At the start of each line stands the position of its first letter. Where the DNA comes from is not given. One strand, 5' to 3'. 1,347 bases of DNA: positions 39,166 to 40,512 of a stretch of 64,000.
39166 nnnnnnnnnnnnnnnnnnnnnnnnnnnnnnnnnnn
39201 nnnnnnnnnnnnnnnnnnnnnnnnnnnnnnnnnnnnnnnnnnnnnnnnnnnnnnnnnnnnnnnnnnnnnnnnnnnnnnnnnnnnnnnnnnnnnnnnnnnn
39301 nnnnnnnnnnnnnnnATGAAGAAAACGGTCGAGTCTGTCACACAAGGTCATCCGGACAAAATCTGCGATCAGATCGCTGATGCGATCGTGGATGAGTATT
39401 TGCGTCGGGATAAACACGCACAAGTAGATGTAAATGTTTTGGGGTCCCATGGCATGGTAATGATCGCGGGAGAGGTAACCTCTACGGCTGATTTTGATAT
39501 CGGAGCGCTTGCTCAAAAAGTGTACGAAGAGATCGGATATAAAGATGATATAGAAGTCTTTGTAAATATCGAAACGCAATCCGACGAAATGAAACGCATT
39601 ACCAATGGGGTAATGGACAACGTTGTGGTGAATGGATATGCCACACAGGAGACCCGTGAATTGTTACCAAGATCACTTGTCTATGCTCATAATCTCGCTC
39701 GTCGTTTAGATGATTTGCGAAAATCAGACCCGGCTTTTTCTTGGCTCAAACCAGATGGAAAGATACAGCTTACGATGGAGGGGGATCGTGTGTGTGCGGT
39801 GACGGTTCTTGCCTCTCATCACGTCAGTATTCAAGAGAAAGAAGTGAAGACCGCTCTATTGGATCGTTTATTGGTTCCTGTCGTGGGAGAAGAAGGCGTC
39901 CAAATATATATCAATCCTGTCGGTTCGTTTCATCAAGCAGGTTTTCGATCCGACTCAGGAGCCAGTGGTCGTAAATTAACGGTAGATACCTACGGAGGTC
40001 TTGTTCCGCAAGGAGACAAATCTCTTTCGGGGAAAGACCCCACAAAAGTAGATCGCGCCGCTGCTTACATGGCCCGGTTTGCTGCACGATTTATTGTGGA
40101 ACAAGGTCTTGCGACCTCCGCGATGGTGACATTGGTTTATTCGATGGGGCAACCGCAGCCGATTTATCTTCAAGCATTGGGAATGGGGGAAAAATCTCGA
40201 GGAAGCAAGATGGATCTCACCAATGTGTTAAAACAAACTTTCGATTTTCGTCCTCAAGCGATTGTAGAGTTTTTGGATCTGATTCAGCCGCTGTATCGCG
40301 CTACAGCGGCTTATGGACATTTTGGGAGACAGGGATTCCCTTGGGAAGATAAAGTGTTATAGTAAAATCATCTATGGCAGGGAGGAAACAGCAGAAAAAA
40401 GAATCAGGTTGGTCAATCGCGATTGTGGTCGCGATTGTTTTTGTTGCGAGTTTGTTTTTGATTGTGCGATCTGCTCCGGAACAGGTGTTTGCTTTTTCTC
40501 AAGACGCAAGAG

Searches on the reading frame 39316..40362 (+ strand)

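Call 66: search_protein_families(library=pfam, proteins=[window:39316-40362:+], max_evalue=0.001)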
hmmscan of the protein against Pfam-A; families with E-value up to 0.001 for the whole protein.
window:39316-40362:+ (348 aa): 3 families
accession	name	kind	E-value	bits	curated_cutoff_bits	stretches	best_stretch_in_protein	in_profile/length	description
PF02773.21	S-AdoMet_synt_C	-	4.1e-43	147.1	25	1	209-344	3-137/138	S-adenosylmethionine synthetase, C-terminal domain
PF00438.25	S-AdoMet_synt_N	-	8.2e-26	90.9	33.1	1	4-82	5-83/99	S-adenosylmethionine synthetase, N-terminal domain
PF02772.21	S-AdoMet_synt_M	-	2.5e-21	76.4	29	1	97-205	2-120/120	S-adenosylmethionine synthetase, central domain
